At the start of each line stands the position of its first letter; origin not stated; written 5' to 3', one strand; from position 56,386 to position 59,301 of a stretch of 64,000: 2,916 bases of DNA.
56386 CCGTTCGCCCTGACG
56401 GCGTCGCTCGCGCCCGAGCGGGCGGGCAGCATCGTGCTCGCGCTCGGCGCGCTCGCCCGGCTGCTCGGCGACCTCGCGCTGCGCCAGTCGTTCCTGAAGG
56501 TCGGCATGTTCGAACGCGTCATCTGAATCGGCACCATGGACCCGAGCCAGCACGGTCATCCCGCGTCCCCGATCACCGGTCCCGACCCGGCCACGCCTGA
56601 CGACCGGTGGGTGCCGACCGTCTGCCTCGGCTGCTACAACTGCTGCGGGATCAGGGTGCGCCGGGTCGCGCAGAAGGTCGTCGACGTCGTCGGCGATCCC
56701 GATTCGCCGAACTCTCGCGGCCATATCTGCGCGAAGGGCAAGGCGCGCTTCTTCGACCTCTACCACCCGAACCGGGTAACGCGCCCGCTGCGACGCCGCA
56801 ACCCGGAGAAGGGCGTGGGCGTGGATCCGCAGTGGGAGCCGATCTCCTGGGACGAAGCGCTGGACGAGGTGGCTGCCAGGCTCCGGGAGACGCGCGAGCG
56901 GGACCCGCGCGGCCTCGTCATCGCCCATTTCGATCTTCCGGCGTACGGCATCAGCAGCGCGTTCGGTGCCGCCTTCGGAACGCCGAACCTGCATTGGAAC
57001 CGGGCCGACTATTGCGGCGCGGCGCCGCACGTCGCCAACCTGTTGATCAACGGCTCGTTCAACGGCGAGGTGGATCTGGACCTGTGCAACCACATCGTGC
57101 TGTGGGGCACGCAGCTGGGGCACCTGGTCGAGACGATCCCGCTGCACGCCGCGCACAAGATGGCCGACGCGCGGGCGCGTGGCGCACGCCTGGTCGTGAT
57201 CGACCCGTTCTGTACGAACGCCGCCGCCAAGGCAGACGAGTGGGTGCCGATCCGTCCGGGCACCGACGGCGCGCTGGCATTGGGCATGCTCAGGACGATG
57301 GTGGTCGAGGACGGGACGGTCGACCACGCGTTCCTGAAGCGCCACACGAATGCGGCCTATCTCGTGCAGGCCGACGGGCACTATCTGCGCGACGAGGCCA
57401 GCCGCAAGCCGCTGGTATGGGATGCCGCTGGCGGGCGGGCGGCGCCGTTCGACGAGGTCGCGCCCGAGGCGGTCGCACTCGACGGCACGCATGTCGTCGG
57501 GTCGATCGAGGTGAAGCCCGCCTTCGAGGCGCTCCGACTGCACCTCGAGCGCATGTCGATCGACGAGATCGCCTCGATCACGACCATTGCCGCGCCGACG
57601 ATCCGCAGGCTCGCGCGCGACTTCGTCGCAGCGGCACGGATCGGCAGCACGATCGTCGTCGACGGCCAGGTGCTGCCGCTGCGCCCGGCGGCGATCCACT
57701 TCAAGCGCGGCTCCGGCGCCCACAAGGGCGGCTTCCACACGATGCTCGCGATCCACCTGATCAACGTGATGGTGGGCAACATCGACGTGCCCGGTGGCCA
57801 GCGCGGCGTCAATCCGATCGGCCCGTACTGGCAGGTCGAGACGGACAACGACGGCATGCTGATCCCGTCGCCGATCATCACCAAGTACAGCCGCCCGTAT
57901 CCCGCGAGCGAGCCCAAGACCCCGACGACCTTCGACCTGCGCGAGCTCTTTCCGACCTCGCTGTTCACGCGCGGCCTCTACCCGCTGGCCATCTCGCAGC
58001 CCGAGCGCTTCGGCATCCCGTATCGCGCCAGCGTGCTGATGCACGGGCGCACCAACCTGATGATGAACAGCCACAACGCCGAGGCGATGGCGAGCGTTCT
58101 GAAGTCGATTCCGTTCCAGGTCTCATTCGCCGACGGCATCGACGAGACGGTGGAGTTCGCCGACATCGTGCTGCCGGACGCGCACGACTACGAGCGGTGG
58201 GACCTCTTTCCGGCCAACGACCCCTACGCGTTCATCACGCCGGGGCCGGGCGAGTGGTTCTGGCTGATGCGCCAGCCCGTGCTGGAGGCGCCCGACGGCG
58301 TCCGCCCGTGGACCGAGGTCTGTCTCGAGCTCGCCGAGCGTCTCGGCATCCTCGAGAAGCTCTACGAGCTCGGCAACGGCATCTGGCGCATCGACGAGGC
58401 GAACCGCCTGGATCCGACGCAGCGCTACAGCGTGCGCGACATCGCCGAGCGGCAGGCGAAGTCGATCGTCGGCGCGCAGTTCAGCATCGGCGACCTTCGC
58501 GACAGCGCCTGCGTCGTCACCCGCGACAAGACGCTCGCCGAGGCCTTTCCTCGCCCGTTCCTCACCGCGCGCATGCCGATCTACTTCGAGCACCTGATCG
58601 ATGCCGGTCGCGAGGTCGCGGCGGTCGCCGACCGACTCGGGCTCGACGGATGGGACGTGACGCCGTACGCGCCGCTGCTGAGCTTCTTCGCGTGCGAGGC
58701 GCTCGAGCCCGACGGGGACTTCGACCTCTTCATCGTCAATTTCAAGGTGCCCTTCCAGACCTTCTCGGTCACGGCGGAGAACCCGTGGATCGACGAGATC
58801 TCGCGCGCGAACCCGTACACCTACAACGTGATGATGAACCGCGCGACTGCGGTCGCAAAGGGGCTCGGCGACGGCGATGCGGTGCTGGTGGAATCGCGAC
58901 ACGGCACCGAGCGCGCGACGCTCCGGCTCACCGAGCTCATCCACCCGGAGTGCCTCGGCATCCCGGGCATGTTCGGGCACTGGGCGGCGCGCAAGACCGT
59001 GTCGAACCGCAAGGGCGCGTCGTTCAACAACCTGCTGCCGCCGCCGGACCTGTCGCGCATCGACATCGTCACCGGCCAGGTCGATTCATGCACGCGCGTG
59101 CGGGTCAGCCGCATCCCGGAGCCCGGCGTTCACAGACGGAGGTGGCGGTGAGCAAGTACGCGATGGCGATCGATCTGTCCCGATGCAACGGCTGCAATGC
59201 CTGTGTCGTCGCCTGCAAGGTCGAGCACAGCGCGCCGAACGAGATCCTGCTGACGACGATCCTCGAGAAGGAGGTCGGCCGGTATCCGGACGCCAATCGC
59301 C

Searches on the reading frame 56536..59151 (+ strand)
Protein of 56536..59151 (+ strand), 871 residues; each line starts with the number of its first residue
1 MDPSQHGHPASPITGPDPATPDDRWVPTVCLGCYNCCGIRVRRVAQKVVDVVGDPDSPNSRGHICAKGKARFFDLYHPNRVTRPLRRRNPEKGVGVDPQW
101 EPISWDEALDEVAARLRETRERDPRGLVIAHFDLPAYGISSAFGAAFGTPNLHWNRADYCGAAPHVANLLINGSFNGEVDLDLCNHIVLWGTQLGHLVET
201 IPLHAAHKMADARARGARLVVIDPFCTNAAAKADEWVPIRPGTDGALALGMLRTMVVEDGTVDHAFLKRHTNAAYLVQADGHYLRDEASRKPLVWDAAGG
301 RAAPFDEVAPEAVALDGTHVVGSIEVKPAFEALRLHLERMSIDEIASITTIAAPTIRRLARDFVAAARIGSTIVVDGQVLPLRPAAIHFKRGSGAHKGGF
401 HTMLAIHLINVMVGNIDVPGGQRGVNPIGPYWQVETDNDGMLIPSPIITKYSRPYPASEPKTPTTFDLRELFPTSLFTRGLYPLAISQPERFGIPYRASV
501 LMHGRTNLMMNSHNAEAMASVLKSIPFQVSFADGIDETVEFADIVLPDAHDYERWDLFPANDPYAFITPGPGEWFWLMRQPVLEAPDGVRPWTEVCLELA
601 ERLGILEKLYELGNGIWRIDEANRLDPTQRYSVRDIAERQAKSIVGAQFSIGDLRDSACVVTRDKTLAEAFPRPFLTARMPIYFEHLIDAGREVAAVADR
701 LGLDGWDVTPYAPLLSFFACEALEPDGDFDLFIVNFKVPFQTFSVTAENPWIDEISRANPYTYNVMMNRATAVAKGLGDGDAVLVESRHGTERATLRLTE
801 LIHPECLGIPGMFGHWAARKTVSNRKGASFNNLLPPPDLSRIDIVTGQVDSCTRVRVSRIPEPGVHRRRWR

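Call 59: search_protein_families(library=pfam, proteins=[window:56536-59151:+], max_evalue=0.00001)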
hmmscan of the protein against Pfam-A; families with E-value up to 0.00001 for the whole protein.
window:56536-59151:+ (871 aa): 3 families
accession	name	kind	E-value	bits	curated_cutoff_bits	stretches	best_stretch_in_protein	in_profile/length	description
PF00384.28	Molybdopterin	-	6.6e-21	75.2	24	1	80-558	1-320/353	Molybdopterin oxidoreductase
PF04879.21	Molybdop_Fe4S4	-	2.6e-11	43.7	22.7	1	24-70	2-48/55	Molybdopterin oxidoreductase Fe4S4 domain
PF01568.27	Molydop_binding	-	2.3e-09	37.7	26.8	1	735-838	5-96/110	Molydopterin dinucleotide binding domain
